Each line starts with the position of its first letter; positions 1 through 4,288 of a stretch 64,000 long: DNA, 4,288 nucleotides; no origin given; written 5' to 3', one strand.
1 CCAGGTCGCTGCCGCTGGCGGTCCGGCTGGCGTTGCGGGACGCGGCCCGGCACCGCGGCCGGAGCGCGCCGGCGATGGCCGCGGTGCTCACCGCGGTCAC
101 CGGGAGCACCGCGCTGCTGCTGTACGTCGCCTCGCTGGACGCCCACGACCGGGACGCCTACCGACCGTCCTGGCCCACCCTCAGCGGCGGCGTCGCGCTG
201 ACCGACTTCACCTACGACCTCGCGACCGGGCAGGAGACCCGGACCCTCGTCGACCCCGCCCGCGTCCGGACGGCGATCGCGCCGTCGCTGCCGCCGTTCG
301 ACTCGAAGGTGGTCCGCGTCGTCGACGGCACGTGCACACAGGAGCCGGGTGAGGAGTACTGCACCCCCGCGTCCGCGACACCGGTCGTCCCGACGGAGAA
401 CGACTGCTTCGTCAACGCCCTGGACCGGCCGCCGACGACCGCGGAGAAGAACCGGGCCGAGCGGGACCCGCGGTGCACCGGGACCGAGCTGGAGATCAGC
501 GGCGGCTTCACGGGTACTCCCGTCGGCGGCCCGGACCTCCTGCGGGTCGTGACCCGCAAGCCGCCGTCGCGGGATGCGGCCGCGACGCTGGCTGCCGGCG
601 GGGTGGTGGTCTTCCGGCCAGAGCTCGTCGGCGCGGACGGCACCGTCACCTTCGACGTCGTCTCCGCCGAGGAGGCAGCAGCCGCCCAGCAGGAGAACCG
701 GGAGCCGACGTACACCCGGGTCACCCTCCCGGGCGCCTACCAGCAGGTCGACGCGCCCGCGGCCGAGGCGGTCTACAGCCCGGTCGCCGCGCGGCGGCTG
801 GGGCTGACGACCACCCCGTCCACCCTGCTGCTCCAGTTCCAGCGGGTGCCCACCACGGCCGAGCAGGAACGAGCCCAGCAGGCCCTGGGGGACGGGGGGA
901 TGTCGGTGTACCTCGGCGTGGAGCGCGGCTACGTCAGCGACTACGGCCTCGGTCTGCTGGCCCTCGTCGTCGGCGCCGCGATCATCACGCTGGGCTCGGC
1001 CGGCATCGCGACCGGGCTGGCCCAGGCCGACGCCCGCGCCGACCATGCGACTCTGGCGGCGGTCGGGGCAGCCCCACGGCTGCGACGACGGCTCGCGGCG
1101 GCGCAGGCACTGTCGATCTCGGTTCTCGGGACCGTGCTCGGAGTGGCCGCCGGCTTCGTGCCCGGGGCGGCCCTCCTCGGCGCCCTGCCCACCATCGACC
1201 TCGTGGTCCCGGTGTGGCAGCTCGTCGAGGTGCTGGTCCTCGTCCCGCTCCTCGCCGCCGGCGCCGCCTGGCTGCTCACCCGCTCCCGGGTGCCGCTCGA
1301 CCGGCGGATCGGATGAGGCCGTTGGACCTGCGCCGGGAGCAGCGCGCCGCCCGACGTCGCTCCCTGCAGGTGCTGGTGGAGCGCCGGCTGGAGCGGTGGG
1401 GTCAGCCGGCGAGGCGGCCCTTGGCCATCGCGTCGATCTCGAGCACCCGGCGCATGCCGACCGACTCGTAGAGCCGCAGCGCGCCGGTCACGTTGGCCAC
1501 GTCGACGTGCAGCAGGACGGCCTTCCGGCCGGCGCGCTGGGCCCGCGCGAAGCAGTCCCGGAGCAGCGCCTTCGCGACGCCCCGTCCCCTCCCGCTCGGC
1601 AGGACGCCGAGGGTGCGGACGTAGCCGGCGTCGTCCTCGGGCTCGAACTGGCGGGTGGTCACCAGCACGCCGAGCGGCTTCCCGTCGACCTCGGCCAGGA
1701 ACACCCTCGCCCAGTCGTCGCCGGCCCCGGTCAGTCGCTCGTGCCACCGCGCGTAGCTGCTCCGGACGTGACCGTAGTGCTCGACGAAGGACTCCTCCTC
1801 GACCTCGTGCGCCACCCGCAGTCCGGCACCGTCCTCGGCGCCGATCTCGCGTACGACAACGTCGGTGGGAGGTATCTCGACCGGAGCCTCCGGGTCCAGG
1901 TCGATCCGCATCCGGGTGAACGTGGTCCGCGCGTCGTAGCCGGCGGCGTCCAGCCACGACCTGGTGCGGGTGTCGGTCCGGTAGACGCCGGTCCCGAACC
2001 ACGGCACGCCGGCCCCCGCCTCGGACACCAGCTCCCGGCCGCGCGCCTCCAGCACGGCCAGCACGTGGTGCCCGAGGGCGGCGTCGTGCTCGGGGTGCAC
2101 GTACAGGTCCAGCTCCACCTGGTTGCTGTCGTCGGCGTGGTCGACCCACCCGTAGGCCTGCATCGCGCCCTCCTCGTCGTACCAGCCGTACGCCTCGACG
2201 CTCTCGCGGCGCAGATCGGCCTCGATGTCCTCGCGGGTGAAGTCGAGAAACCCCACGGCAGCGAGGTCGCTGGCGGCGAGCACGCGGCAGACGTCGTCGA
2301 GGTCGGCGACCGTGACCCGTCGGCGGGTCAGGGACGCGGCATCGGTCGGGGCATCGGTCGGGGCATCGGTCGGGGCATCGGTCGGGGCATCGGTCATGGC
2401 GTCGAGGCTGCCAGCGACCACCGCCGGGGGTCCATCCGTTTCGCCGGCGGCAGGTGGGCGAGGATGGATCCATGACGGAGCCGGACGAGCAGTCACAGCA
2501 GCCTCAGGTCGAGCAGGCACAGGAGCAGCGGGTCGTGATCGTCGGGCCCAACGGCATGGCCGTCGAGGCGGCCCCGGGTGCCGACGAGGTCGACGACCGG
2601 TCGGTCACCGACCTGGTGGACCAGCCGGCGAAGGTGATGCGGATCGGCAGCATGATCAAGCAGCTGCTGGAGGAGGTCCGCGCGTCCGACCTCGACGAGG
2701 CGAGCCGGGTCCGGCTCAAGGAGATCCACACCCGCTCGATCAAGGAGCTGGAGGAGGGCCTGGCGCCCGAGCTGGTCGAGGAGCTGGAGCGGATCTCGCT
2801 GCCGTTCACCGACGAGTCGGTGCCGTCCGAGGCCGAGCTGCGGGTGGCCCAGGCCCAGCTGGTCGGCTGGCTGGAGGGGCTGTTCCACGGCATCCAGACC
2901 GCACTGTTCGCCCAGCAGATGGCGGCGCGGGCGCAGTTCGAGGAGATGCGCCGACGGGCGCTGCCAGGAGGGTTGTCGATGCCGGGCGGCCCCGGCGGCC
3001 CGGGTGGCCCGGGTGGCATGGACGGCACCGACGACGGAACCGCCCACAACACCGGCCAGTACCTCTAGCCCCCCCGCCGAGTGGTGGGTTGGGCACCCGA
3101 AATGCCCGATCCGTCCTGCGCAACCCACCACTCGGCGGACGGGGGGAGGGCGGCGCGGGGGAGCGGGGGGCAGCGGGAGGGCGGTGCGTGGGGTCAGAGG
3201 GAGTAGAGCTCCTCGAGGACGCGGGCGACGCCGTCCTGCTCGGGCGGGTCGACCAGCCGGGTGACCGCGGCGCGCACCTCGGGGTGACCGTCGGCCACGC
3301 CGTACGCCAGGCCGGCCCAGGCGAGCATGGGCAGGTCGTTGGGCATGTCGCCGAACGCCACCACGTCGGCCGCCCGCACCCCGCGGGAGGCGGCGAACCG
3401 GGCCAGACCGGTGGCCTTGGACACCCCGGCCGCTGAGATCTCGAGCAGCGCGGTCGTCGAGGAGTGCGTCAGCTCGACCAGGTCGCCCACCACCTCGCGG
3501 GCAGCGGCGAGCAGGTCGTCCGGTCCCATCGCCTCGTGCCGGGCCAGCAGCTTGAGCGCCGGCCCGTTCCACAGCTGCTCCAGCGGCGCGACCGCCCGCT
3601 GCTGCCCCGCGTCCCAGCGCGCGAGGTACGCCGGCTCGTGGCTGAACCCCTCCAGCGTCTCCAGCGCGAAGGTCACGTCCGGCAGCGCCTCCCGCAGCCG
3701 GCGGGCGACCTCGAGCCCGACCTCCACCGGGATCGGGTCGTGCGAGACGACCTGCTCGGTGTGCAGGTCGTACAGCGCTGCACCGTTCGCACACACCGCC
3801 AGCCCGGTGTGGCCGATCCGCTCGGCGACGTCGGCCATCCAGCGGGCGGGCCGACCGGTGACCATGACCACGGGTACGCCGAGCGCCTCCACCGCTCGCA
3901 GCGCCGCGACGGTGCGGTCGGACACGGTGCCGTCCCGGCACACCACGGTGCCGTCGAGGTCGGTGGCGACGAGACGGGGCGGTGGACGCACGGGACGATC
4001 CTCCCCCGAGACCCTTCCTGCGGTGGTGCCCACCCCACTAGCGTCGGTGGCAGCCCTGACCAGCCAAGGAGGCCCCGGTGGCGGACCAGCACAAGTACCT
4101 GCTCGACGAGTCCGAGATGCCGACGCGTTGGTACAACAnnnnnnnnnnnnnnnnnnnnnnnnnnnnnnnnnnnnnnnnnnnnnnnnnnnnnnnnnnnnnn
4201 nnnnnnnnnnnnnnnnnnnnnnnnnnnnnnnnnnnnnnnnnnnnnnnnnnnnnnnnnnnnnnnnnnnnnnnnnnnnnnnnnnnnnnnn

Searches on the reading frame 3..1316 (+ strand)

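Call 28: search_protein_families(library=pfam, proteins=[window:3-1316:+], max_evalue=0.001)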
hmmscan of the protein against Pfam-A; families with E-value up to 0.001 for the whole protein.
window:3-1316:+ (437 aa): 1 family
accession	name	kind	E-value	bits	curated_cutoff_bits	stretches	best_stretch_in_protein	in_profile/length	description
PF02687.27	FtsX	-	0.00052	20.5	25.5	1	325-427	7-113/120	FtsX-like permease C-terminal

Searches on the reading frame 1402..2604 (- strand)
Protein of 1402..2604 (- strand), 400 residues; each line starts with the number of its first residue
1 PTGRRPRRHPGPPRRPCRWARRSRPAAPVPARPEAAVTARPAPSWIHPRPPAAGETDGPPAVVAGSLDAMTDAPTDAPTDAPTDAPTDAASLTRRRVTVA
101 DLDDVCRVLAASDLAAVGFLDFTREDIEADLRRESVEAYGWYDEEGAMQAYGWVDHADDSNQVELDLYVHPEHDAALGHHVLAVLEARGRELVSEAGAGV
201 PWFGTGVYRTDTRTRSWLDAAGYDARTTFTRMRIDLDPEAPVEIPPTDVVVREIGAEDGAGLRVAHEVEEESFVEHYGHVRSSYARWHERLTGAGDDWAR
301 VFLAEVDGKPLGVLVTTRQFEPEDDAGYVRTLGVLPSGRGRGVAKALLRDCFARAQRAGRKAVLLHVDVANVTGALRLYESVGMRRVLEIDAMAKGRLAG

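Call 28: search_protein_families(library=pfam, proteins=[window:1402-2604:-], max_evalue=0.001)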
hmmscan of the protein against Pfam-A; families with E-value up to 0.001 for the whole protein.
window:1402-2604:- (400 aa): 4 families
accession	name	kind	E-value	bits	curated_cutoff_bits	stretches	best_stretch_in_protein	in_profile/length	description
PF00583.31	Acetyltransf_1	-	2.6e-14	53.9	20.7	1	272-384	11-116/116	Acetyltransferase (GNAT) family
PF13508.13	Acetyltransf_7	-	4e-11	43.6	27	1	298-383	2-81/84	Acetyltransferase (GNAT) domain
PF13673.13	Acetyltransf_10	-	4.1e-07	30.5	23.6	1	275-387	11-110/128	Acetyltransferase (GNAT) domain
PF13480.13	Acetyltransf_6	-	0.00013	22.6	22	1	256-362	25-131/143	Acetyltransferase (GNAT) domain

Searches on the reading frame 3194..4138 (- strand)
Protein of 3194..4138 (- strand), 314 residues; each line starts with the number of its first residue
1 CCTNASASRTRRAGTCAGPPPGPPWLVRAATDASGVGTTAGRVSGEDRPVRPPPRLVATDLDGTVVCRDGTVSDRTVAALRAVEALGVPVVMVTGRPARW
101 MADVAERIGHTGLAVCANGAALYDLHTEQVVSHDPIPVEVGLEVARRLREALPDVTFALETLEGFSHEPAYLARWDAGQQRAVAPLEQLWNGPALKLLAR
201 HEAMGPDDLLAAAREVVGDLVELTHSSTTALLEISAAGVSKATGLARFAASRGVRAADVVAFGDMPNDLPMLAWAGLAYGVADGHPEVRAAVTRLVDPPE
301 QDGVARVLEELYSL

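Call 28: search_protein_families(library=pfam, proteins=[window:3194-4138:-], max_evalue=0.001)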
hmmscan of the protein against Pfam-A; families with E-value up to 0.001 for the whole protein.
window:3194-4138:- (314 aa): 3 families
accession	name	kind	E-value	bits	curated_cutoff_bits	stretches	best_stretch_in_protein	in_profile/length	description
PF08282.18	Hydrolase_3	-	4.5e-41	141.7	20.9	1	57-308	1-255/255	haloacid dehalogenase-like hydrolase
PF12710.13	HAD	-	1.7e-08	35.5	27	1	205-272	123-188/189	haloacid dehalogenase-like hydrolase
PF00702.32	Hydrolase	-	6.7e-07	30.3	26.4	0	236-276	151-191/191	haloacid dehalogenase-like hydrolase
